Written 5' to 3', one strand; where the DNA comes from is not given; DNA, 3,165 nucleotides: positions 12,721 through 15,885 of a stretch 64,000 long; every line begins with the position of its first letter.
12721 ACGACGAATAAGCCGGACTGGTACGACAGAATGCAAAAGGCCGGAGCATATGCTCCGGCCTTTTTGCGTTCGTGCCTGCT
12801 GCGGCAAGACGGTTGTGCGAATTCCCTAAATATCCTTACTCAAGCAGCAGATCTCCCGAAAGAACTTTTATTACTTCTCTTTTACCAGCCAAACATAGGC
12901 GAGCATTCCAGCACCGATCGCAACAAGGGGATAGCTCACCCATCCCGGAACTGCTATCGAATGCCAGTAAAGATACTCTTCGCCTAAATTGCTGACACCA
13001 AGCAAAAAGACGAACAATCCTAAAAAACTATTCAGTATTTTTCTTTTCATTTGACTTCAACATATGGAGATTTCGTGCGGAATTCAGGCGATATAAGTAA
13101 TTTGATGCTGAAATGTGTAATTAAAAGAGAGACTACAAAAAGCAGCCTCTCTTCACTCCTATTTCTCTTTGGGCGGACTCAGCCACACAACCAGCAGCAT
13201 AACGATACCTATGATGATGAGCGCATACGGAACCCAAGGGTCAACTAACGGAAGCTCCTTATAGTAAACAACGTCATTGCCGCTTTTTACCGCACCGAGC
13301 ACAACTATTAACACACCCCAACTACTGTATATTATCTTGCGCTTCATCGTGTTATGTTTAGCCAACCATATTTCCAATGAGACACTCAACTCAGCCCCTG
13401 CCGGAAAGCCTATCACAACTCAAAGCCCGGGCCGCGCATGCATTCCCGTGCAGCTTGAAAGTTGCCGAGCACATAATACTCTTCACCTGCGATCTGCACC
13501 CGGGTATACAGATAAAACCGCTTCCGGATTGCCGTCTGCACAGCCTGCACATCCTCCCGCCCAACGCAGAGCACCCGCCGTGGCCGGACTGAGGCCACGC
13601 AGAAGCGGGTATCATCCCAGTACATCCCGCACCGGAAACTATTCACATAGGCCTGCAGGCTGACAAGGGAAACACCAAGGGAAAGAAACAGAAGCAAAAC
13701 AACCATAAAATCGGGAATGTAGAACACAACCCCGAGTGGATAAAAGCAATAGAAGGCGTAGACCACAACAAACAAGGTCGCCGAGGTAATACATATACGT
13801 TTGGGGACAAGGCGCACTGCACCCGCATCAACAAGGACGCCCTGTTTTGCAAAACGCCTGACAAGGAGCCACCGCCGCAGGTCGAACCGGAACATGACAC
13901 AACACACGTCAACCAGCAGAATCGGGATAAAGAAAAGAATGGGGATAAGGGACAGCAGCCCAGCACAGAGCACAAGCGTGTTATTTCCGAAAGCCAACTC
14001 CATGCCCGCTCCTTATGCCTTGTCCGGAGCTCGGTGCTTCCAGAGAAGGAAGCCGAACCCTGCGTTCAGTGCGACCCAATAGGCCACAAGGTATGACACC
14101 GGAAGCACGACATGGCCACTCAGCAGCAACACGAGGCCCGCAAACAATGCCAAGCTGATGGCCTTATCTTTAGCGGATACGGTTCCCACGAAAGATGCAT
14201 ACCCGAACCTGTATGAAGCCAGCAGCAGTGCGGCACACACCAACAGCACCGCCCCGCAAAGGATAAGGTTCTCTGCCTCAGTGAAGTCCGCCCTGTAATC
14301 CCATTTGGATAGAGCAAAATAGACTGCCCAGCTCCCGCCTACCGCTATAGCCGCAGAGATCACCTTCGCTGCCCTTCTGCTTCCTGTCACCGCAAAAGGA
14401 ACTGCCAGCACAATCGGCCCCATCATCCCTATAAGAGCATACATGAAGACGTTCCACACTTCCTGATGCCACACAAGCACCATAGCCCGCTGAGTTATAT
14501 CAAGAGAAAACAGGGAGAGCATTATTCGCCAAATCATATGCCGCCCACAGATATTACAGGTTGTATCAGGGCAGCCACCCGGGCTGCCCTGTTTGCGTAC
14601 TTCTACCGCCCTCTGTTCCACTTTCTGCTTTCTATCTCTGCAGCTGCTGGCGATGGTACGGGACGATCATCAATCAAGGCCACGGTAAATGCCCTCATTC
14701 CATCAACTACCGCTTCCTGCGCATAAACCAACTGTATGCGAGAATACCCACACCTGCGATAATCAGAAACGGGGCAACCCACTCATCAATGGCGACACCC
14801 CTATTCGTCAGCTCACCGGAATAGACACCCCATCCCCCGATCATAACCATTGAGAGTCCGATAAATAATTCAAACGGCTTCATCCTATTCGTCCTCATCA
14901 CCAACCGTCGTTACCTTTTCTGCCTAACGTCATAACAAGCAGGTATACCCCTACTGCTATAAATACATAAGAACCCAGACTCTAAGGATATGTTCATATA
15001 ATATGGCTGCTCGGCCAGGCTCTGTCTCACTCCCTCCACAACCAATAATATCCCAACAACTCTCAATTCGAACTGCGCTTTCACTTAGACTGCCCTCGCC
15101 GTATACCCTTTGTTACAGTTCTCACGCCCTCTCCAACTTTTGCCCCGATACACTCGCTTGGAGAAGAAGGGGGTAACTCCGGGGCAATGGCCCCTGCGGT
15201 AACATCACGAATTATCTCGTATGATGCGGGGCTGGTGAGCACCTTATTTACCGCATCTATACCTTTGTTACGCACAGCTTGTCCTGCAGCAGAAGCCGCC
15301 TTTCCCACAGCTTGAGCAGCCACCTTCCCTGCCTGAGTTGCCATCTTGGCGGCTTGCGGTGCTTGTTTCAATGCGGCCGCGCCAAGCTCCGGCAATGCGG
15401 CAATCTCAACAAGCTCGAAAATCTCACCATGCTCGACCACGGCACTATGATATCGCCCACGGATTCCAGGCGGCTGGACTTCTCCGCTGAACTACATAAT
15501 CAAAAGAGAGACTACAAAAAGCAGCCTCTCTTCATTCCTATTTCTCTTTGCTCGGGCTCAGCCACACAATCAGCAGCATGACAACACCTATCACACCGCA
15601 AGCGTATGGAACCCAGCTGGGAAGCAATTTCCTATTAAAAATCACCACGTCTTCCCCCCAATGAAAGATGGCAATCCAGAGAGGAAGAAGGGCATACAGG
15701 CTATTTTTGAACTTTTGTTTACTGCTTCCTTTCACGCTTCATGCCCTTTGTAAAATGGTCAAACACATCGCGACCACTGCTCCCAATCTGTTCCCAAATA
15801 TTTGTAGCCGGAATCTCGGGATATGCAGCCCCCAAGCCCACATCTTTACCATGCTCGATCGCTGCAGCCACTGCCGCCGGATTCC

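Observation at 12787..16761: AT-richer accessory island between eno and the AraC-type gene: Rhs remnant, orphan toxin tail and multiple small membrane proteins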

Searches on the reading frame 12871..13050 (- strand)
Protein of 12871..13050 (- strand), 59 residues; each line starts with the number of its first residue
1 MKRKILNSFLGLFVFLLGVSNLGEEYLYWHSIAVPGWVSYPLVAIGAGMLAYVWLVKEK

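Call 3: search_protein_families(library=pfam, proteins=[window:12871-13050:-], max_evalue=1)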
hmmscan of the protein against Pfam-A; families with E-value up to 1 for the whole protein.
window:12871-13050:- (59 aa): 1 family
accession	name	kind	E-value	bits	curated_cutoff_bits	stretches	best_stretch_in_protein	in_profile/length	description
PF13056.11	DUF3918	-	0.018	15.1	21.3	1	42-53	8-19/43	Protein of unknown function (DUF3918)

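Call 4: search_protein_families(library=ncbifam, proteins=[window:12871-13050:-], max_evalue=1)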
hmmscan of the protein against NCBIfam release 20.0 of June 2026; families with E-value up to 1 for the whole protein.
window:12871-13050:- (59 aa): 0 families

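Call 44: search_protein_families(library=padloc, proteins=[window:12871-13050:-], max_evalue=0.1)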
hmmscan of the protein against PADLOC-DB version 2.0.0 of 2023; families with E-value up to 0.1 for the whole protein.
window:12871-13050:- (59 aa): 0 families

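Call 45: search_protein_families(library=phrogs, proteins=[window:12871-13050:-], max_evalue=0.1)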
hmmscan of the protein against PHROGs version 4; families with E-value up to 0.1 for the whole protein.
window:12871-13050:- (59 aa): 0 families

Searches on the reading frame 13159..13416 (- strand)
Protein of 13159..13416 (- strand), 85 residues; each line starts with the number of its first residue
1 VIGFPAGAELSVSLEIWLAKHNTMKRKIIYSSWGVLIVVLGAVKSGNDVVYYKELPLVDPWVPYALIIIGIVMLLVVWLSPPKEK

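Call 3: search_protein_families(library=pfam, proteins=[window:13159-13416:-], max_evalue=1)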
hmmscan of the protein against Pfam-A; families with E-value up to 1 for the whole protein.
window:13159-13416:- (85 aa): 3 families
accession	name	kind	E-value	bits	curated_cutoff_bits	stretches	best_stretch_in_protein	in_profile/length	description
PF18917.5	LiaI-LiaF-like_TM1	-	0.0075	16.8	27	1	61-74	29-42/42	LiaI-LiaF-like transmembrane region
PF22570.1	LiaF-TM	-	0.098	13.9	27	1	33-75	2-43/98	LiaF transmembrane domain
PF00335.26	Tetraspanin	-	0.19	11.8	32.1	1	29-78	11-62/225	Tetraspanin family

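Call 4: search_protein_families(library=ncbifam, proteins=[window:13159-13416:-], max_evalue=1)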
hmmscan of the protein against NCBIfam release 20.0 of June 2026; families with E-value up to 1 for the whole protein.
window:13159-13416:- (85 aa): 2 families
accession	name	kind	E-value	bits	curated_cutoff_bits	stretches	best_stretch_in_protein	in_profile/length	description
NF033218.1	anchor_AmaP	equivalog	0.076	12.8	55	1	35-77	19-61/166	alkaline shock response membrane anchor protein AmaP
NF011852.0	PRK15324.1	equivalog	0.082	12.4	261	1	22-54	200-232/252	EscJ/YscJ/HrcJ family type III secretion inner membrane ring protein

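Call 44: search_protein_families(library=padloc, proteins=[window:13159-13416:-], max_evalue=0.1)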
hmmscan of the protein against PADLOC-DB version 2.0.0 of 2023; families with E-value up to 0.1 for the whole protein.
window:13159-13416:- (85 aa): 0 families

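Call 45: search_protein_families(library=phrogs, proteins=[window:13159-13416:-], max_evalue=0.1)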
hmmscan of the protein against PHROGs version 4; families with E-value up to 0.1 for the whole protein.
window:13159-13416:- (85 aa): 1 family
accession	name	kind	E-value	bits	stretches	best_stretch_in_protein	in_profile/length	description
phrog_35170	-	unknown function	0.0083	17.6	1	17-83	26-91/96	-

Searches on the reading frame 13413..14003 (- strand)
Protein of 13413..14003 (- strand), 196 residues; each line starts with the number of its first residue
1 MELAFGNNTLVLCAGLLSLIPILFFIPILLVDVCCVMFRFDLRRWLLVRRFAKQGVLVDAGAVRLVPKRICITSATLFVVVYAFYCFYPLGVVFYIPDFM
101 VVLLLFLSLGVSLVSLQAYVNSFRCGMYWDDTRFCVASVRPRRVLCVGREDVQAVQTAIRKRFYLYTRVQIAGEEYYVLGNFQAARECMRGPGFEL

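Call 3: search_protein_families(library=pfam, proteins=[window:13413-14003:-], max_evalue=1)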
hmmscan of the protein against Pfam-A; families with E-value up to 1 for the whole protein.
window:13413-14003:- (196 aa): 0 families

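Call 4: search_protein_families(library=ncbifam, proteins=[window:13413-14003:-], max_evalue=1)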
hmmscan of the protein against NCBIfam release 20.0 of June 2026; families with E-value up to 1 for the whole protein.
window:13413-14003:- (196 aa): 0 families

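Call 44: search_protein_families(library=padloc, proteins=[window:13413-14003:-], max_evalue=0.1)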
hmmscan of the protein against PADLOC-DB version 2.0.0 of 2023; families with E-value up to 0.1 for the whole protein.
window:13413-14003:- (196 aa): 0 families

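Call 45: search_protein_families(library=phrogs, proteins=[window:13413-14003:-], max_evalue=0.1)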
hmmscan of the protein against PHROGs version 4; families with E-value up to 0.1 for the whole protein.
window:13413-14003:- (196 aa): 0 families

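Call 48: find_homologous_proteins(query=window:13413-14003:-, max_evalue=0.01)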
Query window:13413-14003:- (196 aa): 1 proteins with E <= 0.01 among 474 candidates.
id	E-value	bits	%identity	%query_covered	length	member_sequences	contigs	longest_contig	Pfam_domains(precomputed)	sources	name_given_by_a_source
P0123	1.1e-120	419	98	100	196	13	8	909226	-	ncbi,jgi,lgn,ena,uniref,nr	ncbi:hypothetical protein [Desulfovibrio subterraneus]|jgi:hypothetical protein|uniref:Uncharacteriz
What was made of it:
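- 13413..14003 (-): 196-aa protein (about four TM segments plus a soluble C-terminus). It always follows immD. It is an orphan family confined to this clade, and its role is unknown (second immunity or accessory protein). A single 90% cluster of 13 members was the only match (call 48).
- The role of the 196-aa protein is unexplained (call 48).
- Tried and rejected: The 196-aa protein is an orphan of this clade, so its role could not be inferred (call 48).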

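Call 79: find_encoding_contigs(protein=P0123, flank=7000, max_places=10)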
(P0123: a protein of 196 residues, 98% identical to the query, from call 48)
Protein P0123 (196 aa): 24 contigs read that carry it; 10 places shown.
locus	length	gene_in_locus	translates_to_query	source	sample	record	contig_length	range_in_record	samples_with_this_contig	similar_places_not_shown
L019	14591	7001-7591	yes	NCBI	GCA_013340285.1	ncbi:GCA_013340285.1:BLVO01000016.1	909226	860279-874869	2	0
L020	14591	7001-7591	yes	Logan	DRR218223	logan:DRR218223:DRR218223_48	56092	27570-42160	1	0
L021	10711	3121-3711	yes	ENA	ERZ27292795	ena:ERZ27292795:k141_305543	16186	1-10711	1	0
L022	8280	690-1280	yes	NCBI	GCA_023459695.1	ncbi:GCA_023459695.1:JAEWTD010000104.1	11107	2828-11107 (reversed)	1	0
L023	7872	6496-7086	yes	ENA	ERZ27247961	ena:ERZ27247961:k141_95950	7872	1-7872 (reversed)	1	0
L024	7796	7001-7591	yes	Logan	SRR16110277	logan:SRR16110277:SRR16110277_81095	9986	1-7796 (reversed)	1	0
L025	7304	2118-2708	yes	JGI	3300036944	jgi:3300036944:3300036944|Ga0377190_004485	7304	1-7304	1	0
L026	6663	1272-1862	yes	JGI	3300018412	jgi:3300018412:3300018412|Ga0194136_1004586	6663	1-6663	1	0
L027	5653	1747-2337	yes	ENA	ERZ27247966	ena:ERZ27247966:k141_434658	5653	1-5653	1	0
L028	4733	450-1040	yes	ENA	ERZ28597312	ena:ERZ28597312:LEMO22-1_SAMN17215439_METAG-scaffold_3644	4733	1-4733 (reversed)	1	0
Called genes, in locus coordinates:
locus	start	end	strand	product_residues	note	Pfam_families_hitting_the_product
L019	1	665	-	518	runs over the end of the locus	PF02463:SMC_N (faint), PF13175:AAA_15, PF13304:AAA_21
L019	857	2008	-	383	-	PF00465:Fe-ADH, PF13685:Fe-ADH_2 (weak), PF25137:ADH_Fe_C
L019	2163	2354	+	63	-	-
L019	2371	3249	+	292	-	PF06719:AraC_N, PF00165:HTH_AraC (weak), PF12833:HTH_18, PF00165:HTH_AraC (weak)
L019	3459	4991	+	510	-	PF25023:TEN_YD-shell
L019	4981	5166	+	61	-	-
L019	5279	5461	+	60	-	-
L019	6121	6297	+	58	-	-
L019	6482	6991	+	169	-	-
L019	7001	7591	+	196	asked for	-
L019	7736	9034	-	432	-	PF03952:Enolase_N, PF00113:Enolase_C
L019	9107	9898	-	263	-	PF03309:Pan_kinase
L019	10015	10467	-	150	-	PF10604:Polyketide_cyc2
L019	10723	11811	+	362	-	-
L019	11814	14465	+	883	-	PF01654:Cyt_bd_oxida_I, PF14537:Cytochrom_c3_2 (faint), PF14522:Cytochrome_C7 (faint), PF22113:Mtrc-MtrF_II-IV_dom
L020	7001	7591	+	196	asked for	-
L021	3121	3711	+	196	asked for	-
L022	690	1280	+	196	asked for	-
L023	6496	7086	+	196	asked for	-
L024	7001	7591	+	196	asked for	-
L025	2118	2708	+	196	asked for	-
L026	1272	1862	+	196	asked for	-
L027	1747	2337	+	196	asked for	-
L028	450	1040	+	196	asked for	-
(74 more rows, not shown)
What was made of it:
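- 13413..14003 (-): It is carried on 24 contigs, always in this array (call 79).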

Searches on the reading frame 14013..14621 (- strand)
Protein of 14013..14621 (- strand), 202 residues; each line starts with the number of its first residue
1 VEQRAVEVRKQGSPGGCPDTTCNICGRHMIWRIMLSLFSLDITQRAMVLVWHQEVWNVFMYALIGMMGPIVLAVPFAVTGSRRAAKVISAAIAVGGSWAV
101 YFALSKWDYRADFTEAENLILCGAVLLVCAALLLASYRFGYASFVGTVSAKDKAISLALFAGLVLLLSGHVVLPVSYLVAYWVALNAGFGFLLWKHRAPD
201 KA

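Call 3: search_protein_families(library=pfam, proteins=[window:14013-14621:-], max_evalue=1)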
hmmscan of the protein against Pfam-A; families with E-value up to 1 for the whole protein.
window:14013-14621:- (202 aa): 3 families
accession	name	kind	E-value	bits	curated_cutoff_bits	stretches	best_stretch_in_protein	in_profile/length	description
PF13346.12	ABC2_membrane_5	-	0.0086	16.1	25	1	39-139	102-199/205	ABC-2 family transporter protein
PF10013.15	DUF2256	-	0.1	13.2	25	1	18-32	6-20/40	Uncharacterized protein conserved in bacteria (DUF2256)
PF11384.13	DUF3188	-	0.16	12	24.6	1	144-172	14-43/50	Protein of unknown function (DUF3188)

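Call 4: search_protein_families(library=ncbifam, proteins=[window:14013-14621:-], max_evalue=1)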
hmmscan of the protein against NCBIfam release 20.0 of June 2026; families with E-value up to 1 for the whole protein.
window:14013-14621:- (202 aa): 1 family
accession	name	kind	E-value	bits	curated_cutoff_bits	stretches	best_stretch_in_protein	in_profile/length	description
NF010306.0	PRK13743.1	equivalog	0.06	13.1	144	1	29-87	53-111/140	F-type conjugal transfer protein TrbF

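Call 44: search_protein_families(library=padloc, proteins=[window:14013-14621:-], max_evalue=0.1)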
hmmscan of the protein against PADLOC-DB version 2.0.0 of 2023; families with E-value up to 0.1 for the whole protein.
window:14013-14621:- (202 aa): 0 families

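Call 45: search_protein_families(library=phrogs, proteins=[window:14013-14621:-], max_evalue=0.1)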
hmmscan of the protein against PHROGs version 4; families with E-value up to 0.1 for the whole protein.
window:14013-14621:- (202 aa): 1 family
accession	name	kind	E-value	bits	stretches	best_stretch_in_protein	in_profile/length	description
phrog_6693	-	unknown function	0.012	16.6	1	128-161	6-39/47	-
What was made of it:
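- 14013..14534 (-): immD: 169-174-aa protein with four or five hydrophobic (TM-like) segments. It follows CT-D in every haplotype. Candidate immunity for CT-D; intact. No family hit (calls 3, 4, 44, 45).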

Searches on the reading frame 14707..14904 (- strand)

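Call 3: search_protein_families(library=pfam, proteins=[window:14707-14904:-], max_evalue=1)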
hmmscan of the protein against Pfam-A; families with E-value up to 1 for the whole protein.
window:14707-14904:- (65 aa): 1 family
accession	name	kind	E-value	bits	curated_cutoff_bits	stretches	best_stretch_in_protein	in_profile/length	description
PF02656.20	DUF202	-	0.1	13.5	23.4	1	25-64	25-64/68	Domain of unknown function (DUF202)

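Call 4: search_protein_families(library=ncbifam, proteins=[window:14707-14904:-], max_evalue=1)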
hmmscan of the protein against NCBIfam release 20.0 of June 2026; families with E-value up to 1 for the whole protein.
window:14707-14904:- (65 aa): 2 families
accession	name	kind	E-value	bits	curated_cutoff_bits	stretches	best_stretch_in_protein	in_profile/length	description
TIGR01167.1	LPXTG_anchor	domain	0.014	16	15.9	0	46-65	12-32/34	LPXTG cell wall anchor domain-containing protein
TIGR04391.1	CcmD_alt_fam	subfamily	0.12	12.4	24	1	49-65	9-25/36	CcmD family protein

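Call 44: search_protein_families(library=padloc, proteins=[window:14707-14904:-], max_evalue=0.1)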
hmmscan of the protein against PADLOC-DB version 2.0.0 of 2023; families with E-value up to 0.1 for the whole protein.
window:14707-14904:- (65 aa): 0 families

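Call 45: search_protein_families(library=phrogs, proteins=[window:14707-14904:-], max_evalue=0.1)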
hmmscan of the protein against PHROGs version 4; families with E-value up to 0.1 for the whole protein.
window:14707-14904:- (65 aa): 1 family
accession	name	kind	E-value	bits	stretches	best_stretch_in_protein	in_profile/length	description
phrog_13520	-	unknown function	0.031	15.6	1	13-64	39-84/90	-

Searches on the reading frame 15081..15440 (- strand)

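Call 3: search_protein_families(library=pfam, proteins=[window:15081-15440:-], max_evalue=1)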
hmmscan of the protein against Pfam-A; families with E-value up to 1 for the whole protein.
window:15081-15440:- (119 aa): 1 family
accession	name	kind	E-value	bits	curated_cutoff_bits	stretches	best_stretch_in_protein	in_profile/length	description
PF02402.22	Lysis_col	-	0.14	12.5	27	1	63-100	15-46/49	Lysis protein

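Call 4: search_protein_families(library=ncbifam, proteins=[window:15081-15440:-], max_evalue=1)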
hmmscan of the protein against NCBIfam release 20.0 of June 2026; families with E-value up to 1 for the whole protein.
window:15081-15440:- (119 aa): 0 families

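Call 44: search_protein_families(library=padloc, proteins=[window:15081-15440:-], max_evalue=0.1)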
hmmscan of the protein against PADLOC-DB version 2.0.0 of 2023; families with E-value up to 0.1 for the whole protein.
window:15081-15440:- (119 aa): 0 families

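Call 45: search_protein_families(library=phrogs, proteins=[window:15081-15440:-], max_evalue=0.1)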
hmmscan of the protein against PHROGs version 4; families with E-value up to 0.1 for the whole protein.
window:15081-15440:- (119 aa): 1 family
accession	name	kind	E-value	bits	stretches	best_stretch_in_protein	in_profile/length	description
phrog_29845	-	unknown function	0.046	15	1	22-65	26-69/121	-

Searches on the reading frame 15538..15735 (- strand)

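Call 3: search_protein_families(library=pfam, proteins=[window:15538-15735:-], max_evalue=1)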
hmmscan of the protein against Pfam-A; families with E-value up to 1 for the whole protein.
window:15538-15735:- (65 aa): 1 family
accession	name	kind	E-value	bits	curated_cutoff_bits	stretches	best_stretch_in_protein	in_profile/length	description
PF11271.13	PorA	-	0.58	9.9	29.5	1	35-56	273-294/297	Porin PorA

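Call 4: search_protein_families(library=ncbifam, proteins=[window:15538-15735:-], max_evalue=1)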
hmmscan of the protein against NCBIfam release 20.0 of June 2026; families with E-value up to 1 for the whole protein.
window:15538-15735:- (65 aa): 0 families

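Call 44: search_protein_families(library=padloc, proteins=[window:15538-15735:-], max_evalue=0.1)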
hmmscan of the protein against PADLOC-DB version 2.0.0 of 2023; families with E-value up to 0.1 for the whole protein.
window:15538-15735:- (65 aa): 0 families

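Call 45: search_protein_families(library=phrogs, proteins=[window:15538-15735:-], max_evalue=0.1)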
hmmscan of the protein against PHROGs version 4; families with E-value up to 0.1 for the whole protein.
window:15538-15735:- (65 aa): 0 families
